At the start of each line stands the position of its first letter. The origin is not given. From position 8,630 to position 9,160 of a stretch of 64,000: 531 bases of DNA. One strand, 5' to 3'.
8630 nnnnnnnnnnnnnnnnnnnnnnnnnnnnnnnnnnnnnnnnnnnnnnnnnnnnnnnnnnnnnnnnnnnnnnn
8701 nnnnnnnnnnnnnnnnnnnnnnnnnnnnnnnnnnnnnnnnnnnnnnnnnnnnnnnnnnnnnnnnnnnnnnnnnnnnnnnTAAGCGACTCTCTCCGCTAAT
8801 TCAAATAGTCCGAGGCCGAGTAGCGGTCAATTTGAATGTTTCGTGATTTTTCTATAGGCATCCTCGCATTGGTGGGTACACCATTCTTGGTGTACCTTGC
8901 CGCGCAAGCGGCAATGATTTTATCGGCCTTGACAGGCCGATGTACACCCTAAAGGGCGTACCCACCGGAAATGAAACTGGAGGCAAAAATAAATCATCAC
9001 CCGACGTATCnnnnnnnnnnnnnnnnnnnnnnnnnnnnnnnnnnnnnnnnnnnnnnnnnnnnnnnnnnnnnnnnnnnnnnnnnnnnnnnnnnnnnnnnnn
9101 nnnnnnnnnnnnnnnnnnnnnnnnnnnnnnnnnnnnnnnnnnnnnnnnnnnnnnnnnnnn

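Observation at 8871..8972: Conserved multi-hairpin element present twice, each beside a paralogous TPR + hybrid histidine kinase gene pair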

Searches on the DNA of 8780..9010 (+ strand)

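Call 13: search_rna_families(source=window, start=8780, end=9010, threshold=evalue, max_evalue=10)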
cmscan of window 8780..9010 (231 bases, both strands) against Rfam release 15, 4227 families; matches with E-value up to 10: 7.
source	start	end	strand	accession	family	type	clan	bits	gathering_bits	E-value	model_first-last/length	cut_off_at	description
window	8881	8943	+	RF03163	c4-a1b1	Gene; antisense;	CL00128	16.4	46.7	0.06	1-53/53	no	a1, b1 targets of C4 antisense RNA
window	8872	8897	+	RF00964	mir-938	Gene; miRNA;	-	16.1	84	1.1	1-81/81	no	mir-938 microRNA precursor family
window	8874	8963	+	RF03244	mir-4798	Gene; miRNA;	-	13.1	75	9.5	1-75/75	no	mir-4798 microRNA precursor family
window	8864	8976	-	RF04241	mir-5014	Gene; miRNA;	-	12.8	101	7.4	1-123/123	no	mir-5014 microRNA precursor family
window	8910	8944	+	RF01129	sR44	Gene; snRNA; snoRNA; CD-box;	-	11.5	45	1.5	1-55/55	no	Small nucleolar RNA sR44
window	8907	8934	+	RF01124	sR36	Gene; snRNA; snoRNA; CD-box;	-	8.6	55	7.1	27-55/55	no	Small nucleolar RNA sR36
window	8836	8943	-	RF02267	Vax2os1_2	Gene; lncRNA;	-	5.7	55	0.84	367-466/466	no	Vax2os1 conserved region 2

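Call 34: build_rna_model(alignment_id=A1, structure=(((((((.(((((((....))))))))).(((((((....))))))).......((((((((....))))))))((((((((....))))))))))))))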
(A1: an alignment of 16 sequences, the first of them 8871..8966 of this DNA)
Model R1 built from alignment A1 (16 sequences, 99 columns); structure: as given.
model positions 92; base pairs 37; branch points 3; effective number of sequences 0.94; information 0.621 bits per position. Calibrated on 0.2 Mb of random sequence (short: E-values are rough).
structure used (alignment columns):
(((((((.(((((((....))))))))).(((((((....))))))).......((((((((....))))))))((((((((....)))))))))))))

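Call 35: search_with_rna_model(model_id=R1, source=window, filters=off, max_evalue=10)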
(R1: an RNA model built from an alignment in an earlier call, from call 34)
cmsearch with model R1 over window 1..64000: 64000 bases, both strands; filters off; matches with E-value up to 10: 22.
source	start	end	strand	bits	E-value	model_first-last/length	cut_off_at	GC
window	8871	8966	+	84.8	2.1e-15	1-92/92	no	0.56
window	8871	8966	-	74.8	2.4e-13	1-92/92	no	0.56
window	43676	43758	+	57.8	7.3e-10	1-92/92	no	0.58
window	43676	43758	-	44.5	3.7e-07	1-92/92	no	0.58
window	27742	27809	-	36.7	1.5e-05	1-92/92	no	0.65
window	27742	27809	+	35.1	3.1e-05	1-92/92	no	0.65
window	2625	2692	-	31.6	0.00017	1-92/92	no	0.65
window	2625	2692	+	30.9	0.00023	1-92/92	no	0.65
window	43779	43875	+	28.7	0.00065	1-92/92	no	0.41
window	43779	43875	-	26.2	0.0021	1-92/92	no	0.41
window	28088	28180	+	13.3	0.94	1-92/92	no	0.59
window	56274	56349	+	10.2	4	1-92/92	no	0.51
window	27944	28031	-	10.1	4.3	1-92/92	no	0.5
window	63451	63536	-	9.6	5.3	1-92/92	no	0.58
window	37162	37221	-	9.4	5.9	1-92/92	no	0.72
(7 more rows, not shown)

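Call 36: search_with_rna_model(model_id=R1, sources=[L025, L026, L029, L030, L031, L033, L036, L040, L041, L042, L043, L044, L047, L048, L049, L050, L051, L052, L054, L055, L057, L059, L060, L061, L063, L065], max_evalue=1)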
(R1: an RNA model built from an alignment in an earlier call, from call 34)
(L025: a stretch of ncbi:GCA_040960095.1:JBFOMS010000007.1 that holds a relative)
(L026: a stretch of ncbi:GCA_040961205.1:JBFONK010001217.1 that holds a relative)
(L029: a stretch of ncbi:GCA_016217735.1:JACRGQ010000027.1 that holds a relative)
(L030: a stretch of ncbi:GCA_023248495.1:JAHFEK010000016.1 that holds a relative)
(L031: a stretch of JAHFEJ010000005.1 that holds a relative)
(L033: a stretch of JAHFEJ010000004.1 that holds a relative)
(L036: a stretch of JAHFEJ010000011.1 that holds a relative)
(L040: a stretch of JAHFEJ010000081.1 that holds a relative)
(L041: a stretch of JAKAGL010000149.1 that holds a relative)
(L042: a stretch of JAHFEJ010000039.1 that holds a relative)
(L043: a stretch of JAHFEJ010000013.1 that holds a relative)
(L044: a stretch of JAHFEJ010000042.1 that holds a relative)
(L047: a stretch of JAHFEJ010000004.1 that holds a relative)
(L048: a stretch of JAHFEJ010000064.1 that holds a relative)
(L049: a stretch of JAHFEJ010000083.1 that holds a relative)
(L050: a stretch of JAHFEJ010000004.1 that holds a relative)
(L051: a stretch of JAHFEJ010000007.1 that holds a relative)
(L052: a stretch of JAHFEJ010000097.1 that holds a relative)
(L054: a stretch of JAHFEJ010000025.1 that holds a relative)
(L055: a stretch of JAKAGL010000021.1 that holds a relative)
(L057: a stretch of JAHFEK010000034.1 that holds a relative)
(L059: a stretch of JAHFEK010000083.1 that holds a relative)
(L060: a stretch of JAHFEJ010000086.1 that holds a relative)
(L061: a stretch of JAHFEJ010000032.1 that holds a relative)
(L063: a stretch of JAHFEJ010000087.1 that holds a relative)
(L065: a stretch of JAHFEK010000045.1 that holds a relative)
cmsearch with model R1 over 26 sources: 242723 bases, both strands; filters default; matches with E-value up to 1: 111.
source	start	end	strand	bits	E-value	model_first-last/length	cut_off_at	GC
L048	3406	3498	-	103.6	1.1e-18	1-92/92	no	0.56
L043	1370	1461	-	102.7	1.7e-18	1-92/92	no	0.52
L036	540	632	+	100.1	6.1e-18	1-92/92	no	0.58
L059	2164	2255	-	98.2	1.5e-17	1-92/92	no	0.54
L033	5653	5745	-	96.2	3.8e-17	1-92/92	no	0.53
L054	499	592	+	96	4.2e-17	1-92/92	no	0.57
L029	11860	11953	+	95.5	5.1e-17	1-92/92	no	0.55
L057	5802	5891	+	95.1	6.3e-17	1-92/92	no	0.57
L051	7458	7551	+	93.1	1.6e-16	1-92/92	no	0.55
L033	5551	5643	-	92.9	1.8e-16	1-92/92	no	0.53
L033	5755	5847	-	91.5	3.5e-16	1-92/92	no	0.51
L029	16022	16114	+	91.2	4e-16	1-92/92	no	0.61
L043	7827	7919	-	91.2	4e-16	1-92/92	no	0.55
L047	1694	1784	+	91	4.4e-16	1-92/92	no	0.6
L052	3413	3505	-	88.7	1.3e-15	1-92/92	no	0.56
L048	3406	3498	+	87.5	2.3e-15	1-92/92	no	0.56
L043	1370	1461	+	87.1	2.7e-15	1-92/92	no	0.52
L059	2164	2255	+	86.9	3e-15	1-92/92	no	0.54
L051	1851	1944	+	86.4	3.8e-15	1-92/92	no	0.55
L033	5653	5745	+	85.3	6.3e-15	1-92/92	no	0.53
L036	540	632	-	84.7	8.6e-15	1-92/92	no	0.58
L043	7827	7919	+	84.6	8.8e-15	1-92/92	no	0.55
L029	11860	11953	-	83.9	1.2e-14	1-92/92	no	0.55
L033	5857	5950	+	83.8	1.3e-14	1-92/92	no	0.47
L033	5755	5847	+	83.8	1.3e-14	1-92/92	no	0.51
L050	3522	3615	+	83.1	1.8e-14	1-92/92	no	0.57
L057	5802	5891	-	82.5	2.4e-14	1-92/92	no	0.57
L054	499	592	-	82.5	2.4e-14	1-92/92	no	0.57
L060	2979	3070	-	81.6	3.6e-14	1-92/92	no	0.65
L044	4164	4256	+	81.4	3.9e-14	1-92/92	no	0.65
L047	1694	1784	-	81.4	4e-14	1-92/92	no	0.6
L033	5551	5643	+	81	4.8e-14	1-92/92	no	0.53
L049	6006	6097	-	80.2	7.2e-14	1-92/92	no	0.62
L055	150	241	+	79.3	1.1e-13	1-92/92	no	0.6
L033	4909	5002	-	79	1.3e-13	1-92/92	no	0.61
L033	4789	4884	-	78.8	1.4e-13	1-92/92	no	0.53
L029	16022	16114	-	78.4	1.6e-13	1-92/92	no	0.61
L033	5857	5950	-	76.5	4.1e-13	1-92/92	no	0.47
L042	6703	6798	+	74.3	1.1e-12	1-92/92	no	0.56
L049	6006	6097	+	74.1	1.3e-12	1-92/92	no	0.62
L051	7458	7551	-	74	1.3e-12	1-92/92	no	0.55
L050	3522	3615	-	73.8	1.4e-12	1-92/92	no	0.57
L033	4909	5002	+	70.6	6.5e-12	1-92/92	no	0.61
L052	3413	3505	+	68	2.2e-11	1-92/92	no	0.56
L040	3726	3816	-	67.9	2.3e-11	1-92/92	no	0.64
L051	1851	1944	-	67.8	2.4e-11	1-92/92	no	0.55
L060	2979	3070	+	66.6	4.3e-11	1-92/92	no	0.65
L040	3726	3816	+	65.2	8.3e-11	1-92/92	no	0.64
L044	3927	4018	+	64.2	1.3e-10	1-92/92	no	0.73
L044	4164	4256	-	63.8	1.6e-10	1-92/92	no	0.65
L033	4789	4884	+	62.6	2.8e-10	1-92/92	no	0.53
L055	150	241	-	61.7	4.2e-10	1-92/92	no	0.6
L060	3115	3214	-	61.3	5.2e-10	1-92/92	no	0.59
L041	2570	2702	+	60.7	6.9e-10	1-92/92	no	0.6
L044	4045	4137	+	55.8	7e-09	1-92/92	no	0.7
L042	6957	7048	+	55.5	8.2e-09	1-92/92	no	0.68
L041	2570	2702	-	55.1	9.7e-09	1-92/92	no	0.6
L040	3827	3907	-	54.3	1.4e-08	1-92/92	no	0.56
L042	6703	6798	-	53.5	2e-08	1-92/92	no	0.56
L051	4881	4977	+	53.2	2.4e-08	1-92/92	no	0.53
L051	4830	4977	-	52.2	3.8e-08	1-92/92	no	0.56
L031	7632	7705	+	51.4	5.5e-08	1-92/92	no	0.62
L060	3115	3214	+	51.2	6.2e-08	1-92/92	no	0.59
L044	3927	4018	-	50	1.1e-07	1-92/92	no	0.73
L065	632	724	+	48.7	2e-07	1-92/92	no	0.54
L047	847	950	-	48.1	2.6e-07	1-92/92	no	0.57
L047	783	950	+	47.8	3.1e-07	1-92/92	no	0.6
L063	830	919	-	46.8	4.9e-07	1-92/92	no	0.58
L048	3320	3388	+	46.3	6.1e-07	1-92/92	no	0.62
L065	632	724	-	45.4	9.3e-07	1-92/92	no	0.54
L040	3827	3907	+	45.1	1.1e-06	1-92/92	no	0.56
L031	7417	7508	+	44.8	1.3e-06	1-92/92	no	0.61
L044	4045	4137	-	44.7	1.3e-06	1-92/92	no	0.7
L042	6957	7111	-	44.2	1.7e-06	1-92/92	no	0.66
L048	3320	3388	-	43.9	1.9e-06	1-92/92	no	0.62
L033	7855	7940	-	40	1.2e-05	1-92/92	no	0.5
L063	830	878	+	39.5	1.5e-05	1-92/92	no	0.63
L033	362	452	-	39.5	1.5e-05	1-92/92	no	0.52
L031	7630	7705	-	39.2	1.8e-05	1-92/92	no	0.61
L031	7417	7508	-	38.5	2.4e-05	1-92/92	no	0.61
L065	1479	1598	+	38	3.1e-05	1-92/92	no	0.52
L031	6234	6371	+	37.8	3.3e-05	1-92/92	no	0.58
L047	684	776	+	36.6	6.1e-05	1-92/92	no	0.6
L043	7772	7824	-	36.5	6.2e-05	1-92/92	no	0.62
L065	1504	1598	-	36.4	6.6e-05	1-92/92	no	0.54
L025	11612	11704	+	35.8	8.5e-05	1-92/92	no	0.53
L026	11066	11158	+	35.8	8.5e-05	1-92/92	no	0.53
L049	6106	6250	-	35.5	0.0001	1-92/92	no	0.57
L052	2210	2296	+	35.4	0.00011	1-92/92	no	0.64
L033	7964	8000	-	34.8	0.00014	56-92/92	5'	0.57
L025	11612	11704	-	34.6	0.00015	1-92/92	no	0.53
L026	11066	11158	-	34.6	0.00015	1-92/92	no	0.53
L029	11962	12000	+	34.2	0.00018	49-87/92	no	0.59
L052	2210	2295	-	34.2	0.00019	1-92/92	no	0.65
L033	7852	7940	+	33.3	0.00028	1-92/92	no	0.49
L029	11956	12005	-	33.1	0.00031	1-92/92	no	0.6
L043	7772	7824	+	32.8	0.00036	1-92/92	no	0.62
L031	6307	6371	-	32.6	0.00039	1-92/92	no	0.52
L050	3422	3512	-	30.9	0.00087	1-92/92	no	0.59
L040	3596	3708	-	30.9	0.00088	1-92/92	no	0.63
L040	3596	3708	+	28.8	0.0024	1-92/92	no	0.63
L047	684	776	-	28.2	0.0031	1-92/92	no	0.6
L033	7964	8000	+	27.4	0.0046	1-37/92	3'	0.57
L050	3422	3512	+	27.4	0.0046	1-92/92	no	0.59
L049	6106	6250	+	26.7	0.0063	1-92/92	no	0.57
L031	7542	7621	-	25.6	0.01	1-92/92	no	0.64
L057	3805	3883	+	22.2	0.053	1-92/92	no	0.57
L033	362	452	+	21.7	0.068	1-92/92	no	0.52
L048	292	385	+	17.8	0.43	1-92/92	no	0.73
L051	1721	1841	+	17.6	0.46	1-92/92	no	0.56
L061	6747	6792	+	17.3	0.54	1-92/92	no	0.52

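Call 53: search_with_rna_model(model_id=R1, sources=[L067, L068, L069], filters=off, max_evalue=1)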
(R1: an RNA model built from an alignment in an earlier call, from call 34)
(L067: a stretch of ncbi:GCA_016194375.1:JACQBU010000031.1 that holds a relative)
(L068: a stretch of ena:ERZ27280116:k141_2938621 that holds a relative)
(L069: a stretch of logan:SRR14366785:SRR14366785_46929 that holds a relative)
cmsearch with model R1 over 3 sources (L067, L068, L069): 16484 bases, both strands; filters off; matches with E-value up to 1: 28.
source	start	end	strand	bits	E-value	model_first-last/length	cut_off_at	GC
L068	2769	2861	+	75.9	3.7e-14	1-92/92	no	0.61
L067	2758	2855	-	65.2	5.6e-12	1-92/92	no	0.6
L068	2769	2861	-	65.1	5.9e-12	1-92/92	no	0.61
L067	2758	2855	+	62.7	1.8e-11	1-92/92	no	0.6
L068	4611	4704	-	61.5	3.3e-11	1-92/92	no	0.66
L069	1772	1865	-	61.5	3.3e-11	1-92/92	no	0.66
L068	879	974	+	60.5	5.2e-11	1-92/92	no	0.68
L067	3496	3597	+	58.7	1.2e-10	1-92/92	no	0.6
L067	3496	3597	-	51.4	3.8e-09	1-92/92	no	0.6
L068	879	974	-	48.6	1.4e-08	1-92/92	no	0.68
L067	3644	3746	-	44.8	8.3e-08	1-92/92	no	0.59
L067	3644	3746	+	43.1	1.9e-07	1-92/92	no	0.59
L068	4611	4704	+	38.5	1.7e-06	1-92/92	no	0.66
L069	1772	1865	+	38.5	1.7e-06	1-92/92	no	0.66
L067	2906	2987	-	37.3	2.9e-06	1-92/92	no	0.63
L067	2906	2987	+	36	5.5e-06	1-92/92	no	0.63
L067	6284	6368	-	23.3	0.0021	1-92/92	no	0.59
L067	6247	6330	+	22.6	0.003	1-92/92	no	0.62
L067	5097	5147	+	21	0.0064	1-92/92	no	0.55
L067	5097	5147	-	20.4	0.0084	1-92/92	no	0.55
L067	2859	2898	-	16.1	0.065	6-43/92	no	0.62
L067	2668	2740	+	13.9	0.18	1-92/92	no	0.51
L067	1502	1596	-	13.2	0.25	1-92/92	no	0.69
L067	6378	6433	+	12.3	0.38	1-92/92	no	0.52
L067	2668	2740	-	12.2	0.4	1-92/92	no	0.51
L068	3887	3975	-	11.2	0.65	1-92/92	no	0.63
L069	1048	1136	-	11.2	0.65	1-92/92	no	0.63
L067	6159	6226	+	10.7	0.83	1-92/92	no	0.62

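Call 71: search_with_rna_model(model_id=R1, sources=[L090, L091, L070, L071, L072, L075, L080, L082, L083, L085, L087, L088], filters=off, max_evalue=0.01)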
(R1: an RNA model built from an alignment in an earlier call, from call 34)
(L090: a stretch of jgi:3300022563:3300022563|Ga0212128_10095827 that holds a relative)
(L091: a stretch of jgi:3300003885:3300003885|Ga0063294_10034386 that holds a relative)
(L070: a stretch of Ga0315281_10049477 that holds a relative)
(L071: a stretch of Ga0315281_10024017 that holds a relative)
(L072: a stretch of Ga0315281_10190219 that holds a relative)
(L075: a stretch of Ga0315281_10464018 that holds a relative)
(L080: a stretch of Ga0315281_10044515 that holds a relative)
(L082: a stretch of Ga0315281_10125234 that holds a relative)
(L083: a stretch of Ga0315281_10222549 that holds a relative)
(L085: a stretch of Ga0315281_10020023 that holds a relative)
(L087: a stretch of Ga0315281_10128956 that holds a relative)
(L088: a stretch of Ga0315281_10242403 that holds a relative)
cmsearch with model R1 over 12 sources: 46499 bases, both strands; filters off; matches with E-value up to 0.01: 28.
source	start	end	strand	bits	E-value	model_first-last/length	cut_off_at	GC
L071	25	115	-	87.8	3.8e-16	1-92/92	no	0.58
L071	25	115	+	79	2.4e-14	1-92/92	no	0.58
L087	2067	2157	+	78.7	2.8e-14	1-92/92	no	0.55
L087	2067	2157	-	73.4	3.3e-13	1-92/92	no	0.55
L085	3503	3600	-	69.8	1.8e-12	1-92/92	no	0.57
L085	3503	3600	+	65.5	1.4e-11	1-92/92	no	0.57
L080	4381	4475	-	51.2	1.1e-08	1-92/92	no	0.61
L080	4381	4475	+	47.9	5.6e-08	1-92/92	no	0.61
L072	2114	2208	+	47.4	7.2e-08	1-92/92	no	0.63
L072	2114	2208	-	47.2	7.7e-08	1-92/92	no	0.63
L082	2775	2869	+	47.1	8.1e-08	1-92/92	no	0.61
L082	2775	2869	-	46.4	1.1e-07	1-92/92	no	0.61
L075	540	634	-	45.7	1.6e-07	1-92/92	no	0.61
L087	1837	1958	+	45.2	2e-07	1-92/92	no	0.57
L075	540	634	+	44.7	2.5e-07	1-92/92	no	0.61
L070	5035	5089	-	39.9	2.5e-06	1-92/92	no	0.58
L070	4968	5089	+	39.1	3.5e-06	1-92/92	no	0.57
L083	1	52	-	37.6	7.1e-06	1-92/92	no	0.62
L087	1837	1958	-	37.4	7.8e-06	1-92/92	no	0.57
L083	9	47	+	32.7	7.3e-05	49-87/92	no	0.62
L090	853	938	-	30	0.00026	1-92/92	no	0.64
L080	4494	4591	-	28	0.00066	1-92/92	no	0.56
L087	1770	1827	+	27.8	0.00073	1-92/92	no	0.59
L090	942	1027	-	24.5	0.0034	1-92/92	no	0.62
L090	797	849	+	24.3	0.0038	1-92/92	no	0.66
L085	3614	3668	+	24.1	0.0042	1-92/92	no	0.56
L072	43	128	-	23.6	0.0052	1-92/92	no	0.66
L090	797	849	-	22.3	0.0096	1-92/92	no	0.66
